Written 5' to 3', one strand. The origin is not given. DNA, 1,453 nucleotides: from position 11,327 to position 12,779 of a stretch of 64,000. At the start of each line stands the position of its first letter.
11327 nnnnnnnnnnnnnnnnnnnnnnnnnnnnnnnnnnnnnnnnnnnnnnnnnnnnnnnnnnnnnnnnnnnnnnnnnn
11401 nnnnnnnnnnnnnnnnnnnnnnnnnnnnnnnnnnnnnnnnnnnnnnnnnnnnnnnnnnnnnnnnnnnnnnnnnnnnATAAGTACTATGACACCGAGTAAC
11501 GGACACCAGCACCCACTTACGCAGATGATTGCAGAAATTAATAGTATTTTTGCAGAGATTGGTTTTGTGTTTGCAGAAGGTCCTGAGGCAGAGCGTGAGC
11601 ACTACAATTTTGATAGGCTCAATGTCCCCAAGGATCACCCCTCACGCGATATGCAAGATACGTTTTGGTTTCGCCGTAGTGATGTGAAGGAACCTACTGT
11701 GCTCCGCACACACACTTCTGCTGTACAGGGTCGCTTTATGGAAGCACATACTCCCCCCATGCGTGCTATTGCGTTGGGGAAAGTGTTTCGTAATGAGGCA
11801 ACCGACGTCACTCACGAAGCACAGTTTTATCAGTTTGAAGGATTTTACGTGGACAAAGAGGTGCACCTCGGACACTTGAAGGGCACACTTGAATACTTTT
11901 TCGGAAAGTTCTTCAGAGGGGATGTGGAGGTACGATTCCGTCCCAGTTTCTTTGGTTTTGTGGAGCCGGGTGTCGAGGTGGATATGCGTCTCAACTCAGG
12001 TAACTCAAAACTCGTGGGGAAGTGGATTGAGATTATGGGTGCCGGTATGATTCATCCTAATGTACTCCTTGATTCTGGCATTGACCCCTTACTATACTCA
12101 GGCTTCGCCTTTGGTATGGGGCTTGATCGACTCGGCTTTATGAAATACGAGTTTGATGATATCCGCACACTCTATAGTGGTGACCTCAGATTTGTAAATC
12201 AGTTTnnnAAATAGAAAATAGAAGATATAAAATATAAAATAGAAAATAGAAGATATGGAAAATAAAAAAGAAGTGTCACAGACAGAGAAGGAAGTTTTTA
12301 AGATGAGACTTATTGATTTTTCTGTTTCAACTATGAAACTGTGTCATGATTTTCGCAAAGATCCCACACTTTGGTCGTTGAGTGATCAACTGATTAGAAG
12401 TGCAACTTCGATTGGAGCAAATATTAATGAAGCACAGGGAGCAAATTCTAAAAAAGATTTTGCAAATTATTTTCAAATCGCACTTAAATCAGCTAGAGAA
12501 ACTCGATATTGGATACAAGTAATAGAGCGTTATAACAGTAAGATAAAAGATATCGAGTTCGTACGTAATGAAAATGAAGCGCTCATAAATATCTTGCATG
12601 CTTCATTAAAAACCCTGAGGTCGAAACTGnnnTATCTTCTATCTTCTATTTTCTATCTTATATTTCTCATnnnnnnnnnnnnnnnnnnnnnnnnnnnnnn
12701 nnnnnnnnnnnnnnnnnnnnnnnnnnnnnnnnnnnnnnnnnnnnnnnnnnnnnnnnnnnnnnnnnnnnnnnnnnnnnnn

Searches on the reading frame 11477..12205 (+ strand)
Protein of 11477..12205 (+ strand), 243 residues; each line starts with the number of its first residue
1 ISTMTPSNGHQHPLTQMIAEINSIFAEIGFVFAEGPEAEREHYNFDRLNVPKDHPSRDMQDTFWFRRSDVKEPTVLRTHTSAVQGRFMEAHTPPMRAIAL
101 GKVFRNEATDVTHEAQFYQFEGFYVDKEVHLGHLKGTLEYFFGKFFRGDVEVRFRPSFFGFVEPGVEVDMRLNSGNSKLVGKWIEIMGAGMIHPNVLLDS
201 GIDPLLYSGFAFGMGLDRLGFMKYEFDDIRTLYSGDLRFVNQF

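Call 32: search_protein_families(library=pfam, proteins=[window:11477-12205:+], max_evalue=0.001)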
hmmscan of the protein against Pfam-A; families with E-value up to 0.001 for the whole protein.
window:11477-12205:+ (243 aa): 1 family
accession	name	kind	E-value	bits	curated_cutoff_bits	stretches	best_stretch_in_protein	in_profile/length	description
PF01409.25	tRNA-synt_2d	-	6.4e-88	294.8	19.8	1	6-243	11-246/246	tRNA synthetases class II core domain (F)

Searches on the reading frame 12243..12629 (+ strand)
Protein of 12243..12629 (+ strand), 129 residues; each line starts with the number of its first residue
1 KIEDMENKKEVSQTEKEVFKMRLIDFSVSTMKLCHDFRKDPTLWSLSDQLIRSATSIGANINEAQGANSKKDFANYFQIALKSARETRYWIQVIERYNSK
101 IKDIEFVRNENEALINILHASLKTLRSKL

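Call 27: search_protein_families(library=pfam, proteins=[window:12243-12629:+], max_evalue=0.01)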
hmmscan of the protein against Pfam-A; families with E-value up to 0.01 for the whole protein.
window:12243-12629:+ (129 aa): 1 family
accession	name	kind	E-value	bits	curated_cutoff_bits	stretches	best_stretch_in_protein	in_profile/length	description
PF05635.17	23S_rRNA_IVP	-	3.7e-21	75.8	33.8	1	23-114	9-100/106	23S rRNA-intervening sequence protein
